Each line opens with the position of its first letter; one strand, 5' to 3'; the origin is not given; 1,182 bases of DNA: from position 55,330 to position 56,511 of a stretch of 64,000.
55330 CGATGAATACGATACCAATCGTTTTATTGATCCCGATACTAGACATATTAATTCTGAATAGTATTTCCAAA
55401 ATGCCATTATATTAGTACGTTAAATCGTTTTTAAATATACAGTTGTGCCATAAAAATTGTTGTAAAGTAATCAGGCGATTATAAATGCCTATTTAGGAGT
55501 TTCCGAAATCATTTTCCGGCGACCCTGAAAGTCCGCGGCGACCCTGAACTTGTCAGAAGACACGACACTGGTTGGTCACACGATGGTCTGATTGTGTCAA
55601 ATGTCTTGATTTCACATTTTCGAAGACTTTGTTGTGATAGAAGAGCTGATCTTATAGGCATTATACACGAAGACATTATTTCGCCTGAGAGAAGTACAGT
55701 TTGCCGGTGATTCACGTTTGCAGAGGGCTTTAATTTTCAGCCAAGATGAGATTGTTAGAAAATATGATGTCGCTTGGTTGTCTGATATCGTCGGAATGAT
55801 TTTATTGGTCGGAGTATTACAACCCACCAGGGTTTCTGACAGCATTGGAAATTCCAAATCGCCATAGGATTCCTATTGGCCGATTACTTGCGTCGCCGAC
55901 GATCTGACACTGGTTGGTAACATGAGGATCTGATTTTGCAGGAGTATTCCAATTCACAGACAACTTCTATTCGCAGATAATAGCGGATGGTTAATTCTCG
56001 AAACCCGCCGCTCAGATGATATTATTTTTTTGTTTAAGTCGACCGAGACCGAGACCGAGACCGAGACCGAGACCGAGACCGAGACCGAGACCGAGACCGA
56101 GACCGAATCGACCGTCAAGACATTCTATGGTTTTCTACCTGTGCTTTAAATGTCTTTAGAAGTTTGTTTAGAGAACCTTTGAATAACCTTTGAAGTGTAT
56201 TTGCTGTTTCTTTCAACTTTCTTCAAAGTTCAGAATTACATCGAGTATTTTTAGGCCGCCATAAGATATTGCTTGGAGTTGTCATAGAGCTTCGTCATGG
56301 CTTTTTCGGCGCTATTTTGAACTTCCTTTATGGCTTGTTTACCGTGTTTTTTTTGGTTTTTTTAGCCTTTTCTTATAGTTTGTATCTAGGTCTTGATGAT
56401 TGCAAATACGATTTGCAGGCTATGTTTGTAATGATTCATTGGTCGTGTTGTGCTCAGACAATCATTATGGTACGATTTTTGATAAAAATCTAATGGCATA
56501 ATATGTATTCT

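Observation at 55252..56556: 1.3-kb repeat-rich, relatively GC-rich non-coding region downstream of a T3S chaperone (possible decayed effector locus)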

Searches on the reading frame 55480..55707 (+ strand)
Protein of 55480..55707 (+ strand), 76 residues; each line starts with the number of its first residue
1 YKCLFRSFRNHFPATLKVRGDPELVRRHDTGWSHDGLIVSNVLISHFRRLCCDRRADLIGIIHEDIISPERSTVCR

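Call 41: search_protein_families(library=pfam, proteins=[window:55480-55707:+], max_evalue=10)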
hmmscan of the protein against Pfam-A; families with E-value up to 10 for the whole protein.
seq(76 aa): 1 family
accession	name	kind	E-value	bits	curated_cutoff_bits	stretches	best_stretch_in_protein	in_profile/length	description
PF07444.16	Ycf66_N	-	0.019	15.5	22.3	1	21-50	21-50/76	Ycf66 protein N-terminus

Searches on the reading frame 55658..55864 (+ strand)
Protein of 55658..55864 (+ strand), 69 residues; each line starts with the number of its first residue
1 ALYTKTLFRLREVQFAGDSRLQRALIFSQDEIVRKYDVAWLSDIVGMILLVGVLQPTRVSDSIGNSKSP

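Call 41: search_protein_families(library=pfam, proteins=[window:55658-55864:+], max_evalue=10)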
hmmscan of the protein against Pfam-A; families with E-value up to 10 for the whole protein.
seq(69 aa): 0 families

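Call 78: search_protein_representatives(protein=window:55658-55864:+)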
Query: 69 residues. Proteins with E-value up to 0.001 (for the whole library): 2; up to 1e-10: 0; up to 1e-30: 0. The best 2 are listed.
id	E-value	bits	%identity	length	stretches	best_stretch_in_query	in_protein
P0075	5.5e-06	42.3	32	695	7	30-56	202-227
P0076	1.1e-04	38.3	29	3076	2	12-61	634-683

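Call 81: search_protein_families(library=pfam, proteins=[P0075], max_evalue=1)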
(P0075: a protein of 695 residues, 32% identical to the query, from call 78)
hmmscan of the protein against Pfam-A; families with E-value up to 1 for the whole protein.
P0075 (695 aa): 4 families
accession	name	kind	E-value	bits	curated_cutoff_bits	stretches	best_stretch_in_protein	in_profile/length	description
PF16028.10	SLC3A2_N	-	5.3e-16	58.5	27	0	266-290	42-66/77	Solute carrier family 3 member 2 N-terminus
PF19015.5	DUF5744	-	1.8e-13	50.7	25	0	274-298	11-35/75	Family of unknown function (DUF5744)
PF05257.22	CHAP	-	2.1e-10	41.4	26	1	75-161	3-80/81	CHAP domain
PF16936.10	Holin_9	-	2.7e-06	28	25.3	0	250-274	46-71/78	Putative holin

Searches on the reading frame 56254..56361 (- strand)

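Call 41: search_protein_families(library=pfam, proteins=[window:56254-56361:-], max_evalue=10)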
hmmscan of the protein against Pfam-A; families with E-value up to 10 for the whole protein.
seq(36 aa): 1 family
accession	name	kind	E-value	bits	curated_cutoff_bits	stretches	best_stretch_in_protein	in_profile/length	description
PF01198.24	Ribosomal_L31e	-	0.007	17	25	1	3-23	20-40/82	Ribosomal protein L31e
